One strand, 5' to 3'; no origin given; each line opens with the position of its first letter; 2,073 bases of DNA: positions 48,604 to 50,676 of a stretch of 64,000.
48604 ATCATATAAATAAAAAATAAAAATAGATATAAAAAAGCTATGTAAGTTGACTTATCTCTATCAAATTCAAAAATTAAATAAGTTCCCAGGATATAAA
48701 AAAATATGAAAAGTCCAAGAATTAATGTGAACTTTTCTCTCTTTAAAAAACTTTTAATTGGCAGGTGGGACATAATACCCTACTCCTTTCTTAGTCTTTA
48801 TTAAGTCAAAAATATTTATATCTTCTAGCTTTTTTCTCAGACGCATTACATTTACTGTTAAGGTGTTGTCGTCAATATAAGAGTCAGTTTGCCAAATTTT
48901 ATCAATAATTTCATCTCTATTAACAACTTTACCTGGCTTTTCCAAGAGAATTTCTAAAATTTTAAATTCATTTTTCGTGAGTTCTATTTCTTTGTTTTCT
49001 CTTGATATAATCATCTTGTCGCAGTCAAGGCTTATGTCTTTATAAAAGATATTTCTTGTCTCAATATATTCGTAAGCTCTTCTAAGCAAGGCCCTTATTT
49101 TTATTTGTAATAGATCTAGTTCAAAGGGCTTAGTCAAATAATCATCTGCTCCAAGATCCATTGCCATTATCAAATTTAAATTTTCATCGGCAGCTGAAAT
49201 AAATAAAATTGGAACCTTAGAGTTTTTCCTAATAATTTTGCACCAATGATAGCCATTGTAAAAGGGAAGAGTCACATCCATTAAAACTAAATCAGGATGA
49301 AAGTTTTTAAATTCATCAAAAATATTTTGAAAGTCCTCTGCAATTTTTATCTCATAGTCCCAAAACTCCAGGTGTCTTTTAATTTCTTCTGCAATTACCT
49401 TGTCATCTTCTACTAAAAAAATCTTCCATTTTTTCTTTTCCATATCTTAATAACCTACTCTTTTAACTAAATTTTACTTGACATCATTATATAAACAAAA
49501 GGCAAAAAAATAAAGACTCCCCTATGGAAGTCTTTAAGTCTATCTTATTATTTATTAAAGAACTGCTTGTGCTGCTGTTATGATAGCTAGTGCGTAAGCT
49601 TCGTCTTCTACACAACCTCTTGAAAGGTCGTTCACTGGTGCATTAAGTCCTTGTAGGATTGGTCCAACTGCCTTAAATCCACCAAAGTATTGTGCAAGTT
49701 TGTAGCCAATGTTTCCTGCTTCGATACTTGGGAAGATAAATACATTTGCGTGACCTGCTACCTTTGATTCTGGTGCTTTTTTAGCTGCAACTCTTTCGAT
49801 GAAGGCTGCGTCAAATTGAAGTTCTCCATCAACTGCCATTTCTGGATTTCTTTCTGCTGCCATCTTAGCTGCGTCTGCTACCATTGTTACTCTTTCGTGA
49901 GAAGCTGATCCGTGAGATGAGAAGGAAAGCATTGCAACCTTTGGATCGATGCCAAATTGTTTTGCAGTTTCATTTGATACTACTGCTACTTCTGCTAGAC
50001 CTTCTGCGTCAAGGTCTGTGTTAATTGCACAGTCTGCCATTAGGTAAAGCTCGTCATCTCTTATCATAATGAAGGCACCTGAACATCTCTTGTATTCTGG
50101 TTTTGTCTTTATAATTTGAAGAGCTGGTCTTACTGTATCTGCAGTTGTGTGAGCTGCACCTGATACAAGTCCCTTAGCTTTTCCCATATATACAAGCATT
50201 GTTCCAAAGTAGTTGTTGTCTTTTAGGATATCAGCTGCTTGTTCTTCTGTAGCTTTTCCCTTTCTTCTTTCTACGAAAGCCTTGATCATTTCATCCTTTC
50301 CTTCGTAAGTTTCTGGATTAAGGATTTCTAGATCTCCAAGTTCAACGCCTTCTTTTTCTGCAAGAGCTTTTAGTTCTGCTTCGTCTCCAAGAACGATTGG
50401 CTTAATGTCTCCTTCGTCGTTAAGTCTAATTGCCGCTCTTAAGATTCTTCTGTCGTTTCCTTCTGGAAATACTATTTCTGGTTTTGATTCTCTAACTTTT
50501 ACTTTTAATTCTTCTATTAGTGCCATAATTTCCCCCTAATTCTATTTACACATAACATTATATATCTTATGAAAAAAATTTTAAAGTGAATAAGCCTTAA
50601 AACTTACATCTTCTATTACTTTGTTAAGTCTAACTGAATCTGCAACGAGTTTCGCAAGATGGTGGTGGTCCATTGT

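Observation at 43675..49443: BceRS/BceAB-type peptide-antibiotic module with an embedded exported Ere-family hydrolase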

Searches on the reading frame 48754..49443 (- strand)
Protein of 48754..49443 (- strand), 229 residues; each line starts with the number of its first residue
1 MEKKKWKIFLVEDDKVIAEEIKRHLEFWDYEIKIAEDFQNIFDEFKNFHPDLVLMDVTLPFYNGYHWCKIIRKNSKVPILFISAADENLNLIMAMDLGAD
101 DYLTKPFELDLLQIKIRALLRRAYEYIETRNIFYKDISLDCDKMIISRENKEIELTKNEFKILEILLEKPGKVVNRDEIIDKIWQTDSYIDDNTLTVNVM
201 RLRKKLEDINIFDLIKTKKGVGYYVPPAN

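Call 3: search_protein_families(library=pfam, proteins=[window:48754-49443:-], max_evalue=0.01)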
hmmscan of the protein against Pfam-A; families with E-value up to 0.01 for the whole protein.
window:48754-49443:- (229 aa): 2 families
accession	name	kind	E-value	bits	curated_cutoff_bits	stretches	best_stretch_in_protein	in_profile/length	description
PF00486.34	Trans_reg_C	-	2.2e-25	89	26.2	1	151-224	2-76/77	Transcriptional regulatory protein, C terminal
PF00072.30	Response_reg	-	5.5e-24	84.9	30.2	1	8-116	1-110/111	Response regulator receiver domain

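Call 4: search_protein_families(library=ncbifam, proteins=[window:48754-49443:-], max_evalue=0.01)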
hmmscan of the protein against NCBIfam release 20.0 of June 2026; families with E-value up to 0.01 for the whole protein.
window:48754-49443:- (229 aa): 100 families (the best 25 are shown)
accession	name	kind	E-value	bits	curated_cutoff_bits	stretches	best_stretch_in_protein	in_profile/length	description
NF045944.1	ResRegRpaBCyano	equivalog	2.5e-49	167.7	330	1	10-225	2-227/229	response regulator transcription factor RpaB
TIGR02154.1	PhoB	equivalog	3.8e-49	167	296.2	1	7-224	4-224/226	phosphate regulon transcriptional regulator PhoB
NF053854.1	RespRegPhoBBctds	equivalog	4.8e-48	163.5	270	1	8-225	1-224/225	two-component system response regulator PhoB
NF040689.1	MtrAB_MtrA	equivalog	1.9e-47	161.4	300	1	8-224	1-217/219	MtrAB system response regulator MtrA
NF041733.1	resp_reg_CseB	equivalog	1.4e-46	158.8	350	1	7-224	2-225/228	two-component system response regulator CseB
NF008296.0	PRK11083.1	equivalog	9e-45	152.8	273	1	5-224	3-224/228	two-component system response regulator CreB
NF040534.1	resp_reg_YycF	equivalog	1.7e-44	151.8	340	1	7-225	2-227/231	response regulator YycF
TIGR01387.1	cztR_silR_copR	subfamily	3.3e-42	144.6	279.2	1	8-224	1-217/218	heavy metal response regulator transcription factor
NF041734.1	resp_reg_RppA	equivalog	1.1e-40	139.4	250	1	7-224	2-226/229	two-component system response regulator RppA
TIGR03787.1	marine_sort_RR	equivalog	6.3e-39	133.8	335.7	1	7-223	2-223/227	proteobacterial dedicated sortase system response regulator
NF033117.2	vanR_ACDEGLN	exception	2.2e-38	132.1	350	1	8-225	1-225/226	VanR-ABDEGLN family response regulator transcription factor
NF007982.1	PRK10710.1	equivalog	3.7e-37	128.1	380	1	3-223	5-225/235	envelope stress response regulator BaeR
NF008034.0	PRK10766.1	equivalog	5.2e-37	127.6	275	1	6-225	3-226/231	two-component system response regulator TorR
NF045914.1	RespRegNblR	equivalog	3.8e-36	124.8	300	1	4-224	5-224/228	response regulator transcription factor NblR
NF007928.2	PRK10643.1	equivalog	4.5e-36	124.5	330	1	7-224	2-215/216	two-component system response regulator PmrA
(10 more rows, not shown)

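Call 55: search_protein_families(library=padloc, proteins=[window:48754-49443:-], max_evalue=0.001)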
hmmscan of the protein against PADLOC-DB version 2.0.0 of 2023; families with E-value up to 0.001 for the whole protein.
window:48754-49443:- (229 aa): 2 families
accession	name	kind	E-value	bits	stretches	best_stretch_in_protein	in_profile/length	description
PDLC00405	SduA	-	6.6e-08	30.4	1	2-64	3-65/323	DUF4263 domain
PDLC04725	PDC-M60B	-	3.4e-06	25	1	5-62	3-62/158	-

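Call 58: search_solved_structures(query=window:48754-49443:-, max_evalue=1e-30)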
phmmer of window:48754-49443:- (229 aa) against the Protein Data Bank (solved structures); distinct sequences matched with E-value up to 1e-30: 5.
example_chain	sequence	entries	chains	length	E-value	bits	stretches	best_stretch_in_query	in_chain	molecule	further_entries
5dcl_A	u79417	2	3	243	6.1e-56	193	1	2-226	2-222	PhoB family transcriptional regulator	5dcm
5dcm_B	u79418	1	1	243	9.3e-56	192.4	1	2-225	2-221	PhoB family transcriptional regulator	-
3q9s_A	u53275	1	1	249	3.2e-34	121.9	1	6-221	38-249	DNA-binding response regulator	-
2oqr_A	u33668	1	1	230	1e-33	120.3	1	7-224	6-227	Sensory transduction protein regX3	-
2gwr_A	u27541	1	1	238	2.2e-33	119.2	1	3-227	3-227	DNA-binding response regulator mtrA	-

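Call 62: search_solved_structures(query=window:48754-49443:-, max_evalue=1e-50, show_alignments=1)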
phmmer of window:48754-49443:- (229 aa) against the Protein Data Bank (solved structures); distinct sequences matched with E-value up to 1e-50: 2.
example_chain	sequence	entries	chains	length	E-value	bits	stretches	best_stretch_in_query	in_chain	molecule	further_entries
5dcl_A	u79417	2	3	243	6.1e-56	193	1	2-226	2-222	PhoB family transcriptional regulator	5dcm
5dcm_B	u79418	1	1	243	9.3e-56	192.4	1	2-225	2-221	PhoB family transcriptional regulator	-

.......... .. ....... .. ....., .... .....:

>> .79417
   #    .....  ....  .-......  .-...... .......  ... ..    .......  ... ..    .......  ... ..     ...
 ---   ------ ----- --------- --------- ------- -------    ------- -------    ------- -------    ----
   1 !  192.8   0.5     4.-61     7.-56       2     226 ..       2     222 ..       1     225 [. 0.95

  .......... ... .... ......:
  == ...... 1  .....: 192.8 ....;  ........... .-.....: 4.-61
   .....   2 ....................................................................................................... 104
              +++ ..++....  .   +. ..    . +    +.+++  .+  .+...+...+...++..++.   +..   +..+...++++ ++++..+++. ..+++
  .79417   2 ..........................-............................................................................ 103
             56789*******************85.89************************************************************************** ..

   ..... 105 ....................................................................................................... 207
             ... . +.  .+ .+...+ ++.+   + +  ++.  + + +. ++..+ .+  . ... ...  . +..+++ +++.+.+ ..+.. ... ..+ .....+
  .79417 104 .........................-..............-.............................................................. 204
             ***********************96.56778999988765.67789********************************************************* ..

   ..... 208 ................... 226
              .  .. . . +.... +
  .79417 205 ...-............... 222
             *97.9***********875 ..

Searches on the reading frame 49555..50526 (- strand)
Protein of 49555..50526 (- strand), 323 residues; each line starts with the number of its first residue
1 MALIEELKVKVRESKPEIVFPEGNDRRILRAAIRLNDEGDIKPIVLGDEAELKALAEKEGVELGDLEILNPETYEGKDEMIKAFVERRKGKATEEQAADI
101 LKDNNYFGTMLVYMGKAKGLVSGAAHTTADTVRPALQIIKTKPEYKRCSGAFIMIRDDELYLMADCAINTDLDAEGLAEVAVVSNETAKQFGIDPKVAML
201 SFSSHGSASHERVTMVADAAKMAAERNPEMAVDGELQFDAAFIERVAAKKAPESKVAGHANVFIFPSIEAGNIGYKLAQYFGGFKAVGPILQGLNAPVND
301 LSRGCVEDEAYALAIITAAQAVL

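Call 3: search_protein_families(library=pfam, proteins=[window:49555-50526:-], max_evalue=0.01)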
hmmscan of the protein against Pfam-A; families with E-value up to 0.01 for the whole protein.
window:49555-50526:- (323 aa): 1 family
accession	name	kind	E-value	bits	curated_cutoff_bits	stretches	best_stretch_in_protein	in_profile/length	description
PF01515.24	PTA_PTB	-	4.8e-118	394.6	24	1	3-318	2-319/319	Phosphate acetyl/butaryl transferase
